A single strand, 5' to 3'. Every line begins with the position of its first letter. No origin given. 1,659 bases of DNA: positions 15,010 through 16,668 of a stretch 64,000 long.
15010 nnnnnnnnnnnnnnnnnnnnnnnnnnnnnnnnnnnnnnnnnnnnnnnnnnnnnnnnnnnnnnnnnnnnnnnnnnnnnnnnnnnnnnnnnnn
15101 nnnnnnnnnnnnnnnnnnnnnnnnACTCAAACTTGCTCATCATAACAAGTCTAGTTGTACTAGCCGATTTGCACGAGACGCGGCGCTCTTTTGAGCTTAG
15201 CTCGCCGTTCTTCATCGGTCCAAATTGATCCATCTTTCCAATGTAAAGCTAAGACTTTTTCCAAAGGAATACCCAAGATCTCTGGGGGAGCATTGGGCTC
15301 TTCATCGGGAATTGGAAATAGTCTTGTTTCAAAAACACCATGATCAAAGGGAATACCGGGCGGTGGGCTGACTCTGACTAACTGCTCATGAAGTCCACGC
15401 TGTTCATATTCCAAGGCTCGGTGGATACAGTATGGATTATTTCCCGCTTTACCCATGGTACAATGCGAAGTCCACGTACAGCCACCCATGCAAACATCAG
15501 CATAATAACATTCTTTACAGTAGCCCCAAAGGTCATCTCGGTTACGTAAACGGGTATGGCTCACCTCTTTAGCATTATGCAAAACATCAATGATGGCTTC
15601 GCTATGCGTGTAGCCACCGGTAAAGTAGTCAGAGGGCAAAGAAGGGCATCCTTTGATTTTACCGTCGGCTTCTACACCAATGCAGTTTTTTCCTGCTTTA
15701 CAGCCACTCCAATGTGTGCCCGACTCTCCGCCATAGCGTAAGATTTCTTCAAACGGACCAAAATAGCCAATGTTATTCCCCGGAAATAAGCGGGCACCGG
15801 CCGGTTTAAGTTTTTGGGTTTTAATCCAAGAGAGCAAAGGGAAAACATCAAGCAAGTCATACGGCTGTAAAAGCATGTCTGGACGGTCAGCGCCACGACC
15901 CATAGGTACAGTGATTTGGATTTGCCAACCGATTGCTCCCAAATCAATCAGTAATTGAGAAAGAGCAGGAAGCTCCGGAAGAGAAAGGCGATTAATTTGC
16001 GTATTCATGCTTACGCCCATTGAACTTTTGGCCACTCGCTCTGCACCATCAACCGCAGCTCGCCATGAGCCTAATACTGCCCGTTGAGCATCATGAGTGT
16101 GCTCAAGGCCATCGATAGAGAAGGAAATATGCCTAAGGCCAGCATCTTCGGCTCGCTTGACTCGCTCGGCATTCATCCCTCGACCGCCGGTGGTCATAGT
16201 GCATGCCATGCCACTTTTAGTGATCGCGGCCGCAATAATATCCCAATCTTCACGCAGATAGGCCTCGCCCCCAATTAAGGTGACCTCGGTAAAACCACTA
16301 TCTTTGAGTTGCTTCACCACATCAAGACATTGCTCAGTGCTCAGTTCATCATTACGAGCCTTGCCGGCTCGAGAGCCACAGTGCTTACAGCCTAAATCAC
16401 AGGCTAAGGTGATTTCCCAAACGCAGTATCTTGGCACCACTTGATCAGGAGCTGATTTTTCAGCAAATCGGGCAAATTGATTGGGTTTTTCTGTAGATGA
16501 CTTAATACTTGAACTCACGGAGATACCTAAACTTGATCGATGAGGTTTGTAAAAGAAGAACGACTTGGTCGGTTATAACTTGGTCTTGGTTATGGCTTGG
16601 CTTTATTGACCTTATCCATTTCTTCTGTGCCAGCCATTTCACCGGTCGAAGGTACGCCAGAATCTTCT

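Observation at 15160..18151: Orphan radical SAM/SPASM maturase in an operon with a zinc-ribbon membrane protein and an M15 peptidoglycan peptidase, with no visible precursor peptide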

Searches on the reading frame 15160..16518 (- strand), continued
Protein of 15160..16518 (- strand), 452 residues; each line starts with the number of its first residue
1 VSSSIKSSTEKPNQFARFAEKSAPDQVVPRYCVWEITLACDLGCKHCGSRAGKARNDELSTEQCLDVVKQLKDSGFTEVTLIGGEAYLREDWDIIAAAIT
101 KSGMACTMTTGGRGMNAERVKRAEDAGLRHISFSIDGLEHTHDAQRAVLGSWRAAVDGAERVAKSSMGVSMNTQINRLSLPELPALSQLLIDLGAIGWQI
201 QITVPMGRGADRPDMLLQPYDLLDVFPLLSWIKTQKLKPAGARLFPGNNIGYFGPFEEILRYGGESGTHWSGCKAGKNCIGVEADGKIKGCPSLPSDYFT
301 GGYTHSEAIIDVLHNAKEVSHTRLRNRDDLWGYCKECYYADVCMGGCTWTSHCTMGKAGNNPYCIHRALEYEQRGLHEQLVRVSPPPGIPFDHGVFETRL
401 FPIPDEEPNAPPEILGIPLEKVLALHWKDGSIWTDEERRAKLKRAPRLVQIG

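Call 48: get_annotated_region(hit=H3, flank=2500)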
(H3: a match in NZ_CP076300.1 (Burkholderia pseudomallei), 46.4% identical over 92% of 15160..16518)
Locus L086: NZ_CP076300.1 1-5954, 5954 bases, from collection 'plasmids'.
description: Burkholderia pseudomallei strain VBP21822 plasmid p2VBP21822, complete sequence
organism: Burkholderia pseudomallei (NCBI taxid 28450)
taxonomy: Bacteria; Pseudomonadota; Betaproteobacteria; Burkholderiales; Burkholderiaceae; Burkholderia; Burkholderia pseudomallei
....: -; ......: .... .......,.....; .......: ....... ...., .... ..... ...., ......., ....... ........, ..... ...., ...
typing (MOB-suite, as given by PLSDB): non-mobilizable
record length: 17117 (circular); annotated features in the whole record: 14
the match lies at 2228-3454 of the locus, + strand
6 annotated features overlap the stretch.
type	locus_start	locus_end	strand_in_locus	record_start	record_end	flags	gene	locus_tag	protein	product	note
CDS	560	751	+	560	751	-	-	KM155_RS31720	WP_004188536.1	DUF1843 domain-containing protein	-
CDS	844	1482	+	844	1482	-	-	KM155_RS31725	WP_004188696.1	DUF1842 domain-containing protein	-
CDS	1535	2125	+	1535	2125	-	-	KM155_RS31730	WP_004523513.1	DUF1842 domain-containing protein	-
CDS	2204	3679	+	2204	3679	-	-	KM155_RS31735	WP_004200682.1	GDL motif peptide-associated radical SAM/SPASM maturase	GO:0046500 - S-adenosylmethionine metabolic process [Evidence IEA]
CDS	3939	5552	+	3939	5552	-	-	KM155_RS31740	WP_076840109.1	methyl-accepting chemotaxis protein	GO:0007165 - signal transduction [Evidence IEA]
CDS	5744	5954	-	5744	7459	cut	-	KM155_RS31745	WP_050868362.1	MFS transporter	-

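Call 49: get_annotated_region(hit=H4, flank=4000)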
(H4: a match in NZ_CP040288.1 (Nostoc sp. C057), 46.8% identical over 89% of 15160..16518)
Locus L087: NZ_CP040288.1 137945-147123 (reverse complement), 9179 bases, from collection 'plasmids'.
description: Nostoc sp. C057 plasmid p057_G
organism: Nostoc sp. C057 (NCBI taxid 2576903)
taxonomy: Bacteria; Cyanobacteriota; Cyanophyceae; Nostocales; Nostocaceae; Nostoc; Nostoc sp. C057
host: -; source: Phaeoceros,pure culture; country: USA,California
typing (MOB-suite, as given by PLSDB): non-mobilizable
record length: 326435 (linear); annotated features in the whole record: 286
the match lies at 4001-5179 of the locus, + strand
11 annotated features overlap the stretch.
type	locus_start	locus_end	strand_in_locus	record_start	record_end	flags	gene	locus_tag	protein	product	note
CDS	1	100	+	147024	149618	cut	-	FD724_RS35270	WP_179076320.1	hypothetical protein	-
CDS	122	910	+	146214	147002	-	-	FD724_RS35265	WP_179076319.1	MinD/ParA family protein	-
CDS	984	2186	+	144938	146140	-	-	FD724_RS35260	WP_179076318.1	hypothetical protein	-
CDS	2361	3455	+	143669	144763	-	-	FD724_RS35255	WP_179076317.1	cyclic nucleotide-binding domain-containing protein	-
CDS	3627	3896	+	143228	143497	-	-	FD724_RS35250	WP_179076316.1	Nif11-like leader peptide family natural product precursor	-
CDS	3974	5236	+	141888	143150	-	-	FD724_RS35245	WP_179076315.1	nif11-class peptide radical SAM maturase 3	-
CDS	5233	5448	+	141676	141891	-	-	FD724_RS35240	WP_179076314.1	hypothetical protein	-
CDS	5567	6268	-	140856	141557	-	-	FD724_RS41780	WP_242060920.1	hypothetical protein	-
CDS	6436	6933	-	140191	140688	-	-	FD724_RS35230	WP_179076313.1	NHLP leader peptide family RiPP precursor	-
CDS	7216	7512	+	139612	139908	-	-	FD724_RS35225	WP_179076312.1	Nif11-like leader peptide family natural product precursor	-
CDS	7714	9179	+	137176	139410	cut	-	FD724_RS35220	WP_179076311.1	TOMM precursor leader peptide-binding protein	-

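Call 50: get_annotated_region(hit=H6, flank=2500)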
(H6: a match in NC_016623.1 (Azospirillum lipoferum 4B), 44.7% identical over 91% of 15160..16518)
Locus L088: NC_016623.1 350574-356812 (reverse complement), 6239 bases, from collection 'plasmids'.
description: Azospirillum lipoferum 4B plasmid AZO_p3, complete sequence
organism: Azospirillum lipoferum 4B (NCBI taxid 862719)
taxonomy: Bacteria; Pseudomonadota; Alphaproteobacteria; Rhodospirillales; Azospirillaceae; Azospirillum; Azospirillum lipoferum; Azospirillum lipoferum 4B
host: -; source: -; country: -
typing (MOB-suite, as given by PLSDB): non-mobilizable
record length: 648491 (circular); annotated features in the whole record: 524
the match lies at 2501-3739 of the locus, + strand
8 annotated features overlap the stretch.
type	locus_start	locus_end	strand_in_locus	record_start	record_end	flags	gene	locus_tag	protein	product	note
CDS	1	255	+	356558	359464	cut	-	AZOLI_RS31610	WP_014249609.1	UbiA family prenyltransferase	-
CDS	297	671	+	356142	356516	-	-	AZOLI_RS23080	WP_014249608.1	EamA family transporter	-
CDS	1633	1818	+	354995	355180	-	-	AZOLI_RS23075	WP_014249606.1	DUF1843 domain-containing protein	-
CDS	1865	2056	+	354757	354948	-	-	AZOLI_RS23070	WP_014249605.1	DUF1843 domain-containing protein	-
CDS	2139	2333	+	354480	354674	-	-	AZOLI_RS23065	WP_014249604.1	DUF1843 domain-containing protein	-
CDS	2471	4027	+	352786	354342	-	-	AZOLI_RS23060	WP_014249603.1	GDL motif peptide-associated radical SAM/SPASM maturase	GO:0046500 - S-adenosylmethionine metabolic process [Evidence IEA]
CDS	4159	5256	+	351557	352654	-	-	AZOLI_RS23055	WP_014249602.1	extracellular solute-binding protein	-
CDS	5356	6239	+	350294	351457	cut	potA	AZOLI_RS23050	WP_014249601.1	polyamine ABC transporter ATP-binding protein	GO:0015846 - polyamine transport [Evidence IEA]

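Call 54: predict_structure(alignment_id=A1)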
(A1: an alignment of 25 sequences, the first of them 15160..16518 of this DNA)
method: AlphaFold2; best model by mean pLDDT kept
length: 452 residues; sequences in the alignment: 25
mean_pLDDT: 85.6   pTM: 0.87
mean pLDDT of the five models: 85.6, 83.8, 80.0, 78.9, 75.2
residues with pLDDT >= 90: 247; 70-90: 149; 50-70: 35; < 50: 21
segments of 3 or more residues with pLDDT < 50: 1-9, 15-19, 265-269
pLDDT, mean of each block of 10 residues (from residue 1): 41 49 74 90 68 84 98 95 84 98 96 92 97 96 92 96 96 94 98 93 84 91 93 94 81 76 53 75 93 84 95 90 83 84 79 82 88 94 78 83 87 94 97 96 75 44
secondary structure, 60 per line:
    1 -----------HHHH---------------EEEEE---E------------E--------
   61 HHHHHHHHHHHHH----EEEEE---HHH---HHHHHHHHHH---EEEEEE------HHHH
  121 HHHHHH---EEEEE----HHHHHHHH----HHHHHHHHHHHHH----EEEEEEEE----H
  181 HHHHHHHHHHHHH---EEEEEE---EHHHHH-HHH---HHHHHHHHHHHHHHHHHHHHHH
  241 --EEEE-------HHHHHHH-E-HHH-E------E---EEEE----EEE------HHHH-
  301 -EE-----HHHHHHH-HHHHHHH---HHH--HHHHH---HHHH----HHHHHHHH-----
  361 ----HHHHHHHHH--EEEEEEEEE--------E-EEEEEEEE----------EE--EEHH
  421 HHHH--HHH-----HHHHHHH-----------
elements in order: H12-15 E31-35 H61-73 E78-82 H92-101 E105-110 H117-126 E130-134 H139-146 H151-163 E168-175 H180-193 E197-202 H207-211 H219-240 E243-246 H254-260 E279-282 E287-289 H296-299 H309-315 H317-323 H332-336 H340-343 H348-355 H365-373 E376-384 E395-402 H419-424 H435-441

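Call 58: search_protein_families(library=pfam, proteins=[L087:5233-5448:+], max_evalue=10)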
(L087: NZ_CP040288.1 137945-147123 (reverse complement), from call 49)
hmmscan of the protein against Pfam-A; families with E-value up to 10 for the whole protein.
L087:5233-5448:+ (71 aa): 0 families

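Call 61: fold_search(model_id=the predicted structure, library=pdb)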
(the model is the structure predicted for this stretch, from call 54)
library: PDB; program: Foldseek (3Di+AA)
matches with E <= 10: 1661; with E <= 0.001: 145
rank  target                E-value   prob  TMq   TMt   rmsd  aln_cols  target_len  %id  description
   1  6efn                  1.4e-15  1.00  0.52  0.61   3.4       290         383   22  Structure of a RiPP maturase, SkfB (released 2018-10-24)
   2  6c8v                  2.6e-15  1.00  0.54  0.76   4.4       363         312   18  X-ray structure of PqqE from Methylobacterium extorquens (released 2018-02-14)
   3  5v1q_B                3.6e-14  1.00  0.57  0.58   5.0       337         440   17  Crystal structure of Streptococcus suis SuiB (released 2017-08-30)
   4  5v1t_A                1.1e-13  1.00  0.57  0.59   5.1       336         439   18  Crystal structure of Streptococcus suis SuiB bound to precursor peptide SuiA (released 2017-08-30)
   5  5v1s_A                2.0e-13  1.00  0.57  0.61   4.6       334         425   17  Crystal structure of Streptococcus suis SuiB bound to S-adenosylmethionine (released 2017-08-30)
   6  5v1q_A                4.0e-13  1.00  0.55  0.58   5.2       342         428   17  Crystal structure of Streptococcus suis SuiB (released 2017-08-30)
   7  5v1s_B                2.4e-12  1.00  0.55  0.58   5.1       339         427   17  Crystal structure of Streptococcus suis SuiB bound to S-adenosylmethionine (released 2017-08-30)
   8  7vob                  3.7e-12  1.00  0.52  0.70   7.8       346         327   19  The crystal structure of a Radical SAM Enzyme BlsE involved in the Biosynthesis of Blasticidin S (released 2022-05-04)
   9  4k37_A                4.1e-12  1.00  0.58  0.70   4.9       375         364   17  Native anSMEcpe with bound AdoMet (released 2013-05-08)
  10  4k36_B                3.6e-11  1.00  0.57  0.70   4.7       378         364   17  His6 tagged anSMEcpe with bound AdoMet (released 2013-05-08)
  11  2fb2_B                8.1e-11  1.00  0.44  0.60   4.4       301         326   15  Structure of the MoaA Arg17/266/268/Ala triple mutant (released 2006-05-09)
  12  1tv7_A                2.0e-10  1.00  0.44  0.59   4.9       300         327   15  Structure of the S-adenosylmethionine dependent Enzyme MoaA (released 2004-08-31)
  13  9gmc_C                3.9e-10  1.00  0.55  0.65   5.5       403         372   17  Crystal structure of the complex formed between the radical SAM protein ChlB and the R3A mutant of ChlA (released 2025-06-25)
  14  8hzv_C                4.2e-10  1.00  0.45  0.43   6.9       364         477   14  The crystal structure of a Radical SAM Enzyme DesII (released 2024-07-10)
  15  2fb2_A                5.9e-10  1.00  0.44  0.60   4.5       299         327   15  Structure of the MoaA Arg17/266/268/Ala triple mutant (released 2006-05-09)
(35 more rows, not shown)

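Call 86: find_homologous_proteins(query=L087:3974-5236:+, max_evalue=1e-80)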
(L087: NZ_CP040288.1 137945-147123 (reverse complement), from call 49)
Query L087:3974-5236:+ (420 aa): 7279 proteins with E <= 1e-80 among 8000 candidates; the best 120 are listed.
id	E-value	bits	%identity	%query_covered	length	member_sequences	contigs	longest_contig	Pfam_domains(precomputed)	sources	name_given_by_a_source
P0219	4.0e-262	888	89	100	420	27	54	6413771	PF04055.28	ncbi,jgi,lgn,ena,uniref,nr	ncbi:nif11-class peptide radical SAM maturase 3 [Anabaena sp. FACHB-709]|uniref:Heme biosynthesis pr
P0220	1.4e-257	873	87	100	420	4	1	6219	PF04055.28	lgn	-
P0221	8.1e-252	854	85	100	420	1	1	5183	PF04055.28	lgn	-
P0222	2.9e-249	845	84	100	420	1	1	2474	PF04055.28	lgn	-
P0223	3.4e-247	838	83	100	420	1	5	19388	PF04055.28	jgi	jgi:nif11-class peptide radical SAM maturase 3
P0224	2.7e-246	835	82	100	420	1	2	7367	PF04055.28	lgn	-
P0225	3.1e-246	835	83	100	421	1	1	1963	PF04055.28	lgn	-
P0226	1.5e-245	833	83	100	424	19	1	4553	PF04055.28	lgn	-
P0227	3.0e-245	832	82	100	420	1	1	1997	PF13186.12,PF04055.28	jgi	jgi:nif11-class peptide radical SAM maturase 3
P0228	5.8e-245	831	81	100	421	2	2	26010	PF04055.28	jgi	jgi:nif11-class peptide radical SAM maturase 3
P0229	1.2e-244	830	83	100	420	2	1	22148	PF04055.28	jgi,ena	-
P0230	3.0e-242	822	83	98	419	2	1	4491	PF04055.28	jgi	jgi:nif11-class peptide radical SAM maturase 3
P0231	4.4e-241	818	84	97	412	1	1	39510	PF04055.28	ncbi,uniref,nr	ncbi:nif11-class peptide radical SAM maturase 3 [Scytonema sp. UIC 10036]|uniref:nif11-class peptide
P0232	4.6e-241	818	85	97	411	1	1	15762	PF04055.28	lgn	-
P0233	2.2e-240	816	81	99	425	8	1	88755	PF04055.28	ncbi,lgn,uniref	ncbi:MAG: nif11-class peptide radical SAM maturase 3 [Nostoc sp.]|uniref:nif11-class peptide radical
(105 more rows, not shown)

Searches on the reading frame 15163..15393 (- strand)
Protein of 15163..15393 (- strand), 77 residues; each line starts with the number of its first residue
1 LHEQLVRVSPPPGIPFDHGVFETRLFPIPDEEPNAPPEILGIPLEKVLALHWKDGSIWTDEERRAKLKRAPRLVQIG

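Call 58: search_protein_families(library=pfam, proteins=[window:15163-15393:-], max_evalue=10)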
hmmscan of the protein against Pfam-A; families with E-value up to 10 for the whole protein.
seq(77 aa): 0 families
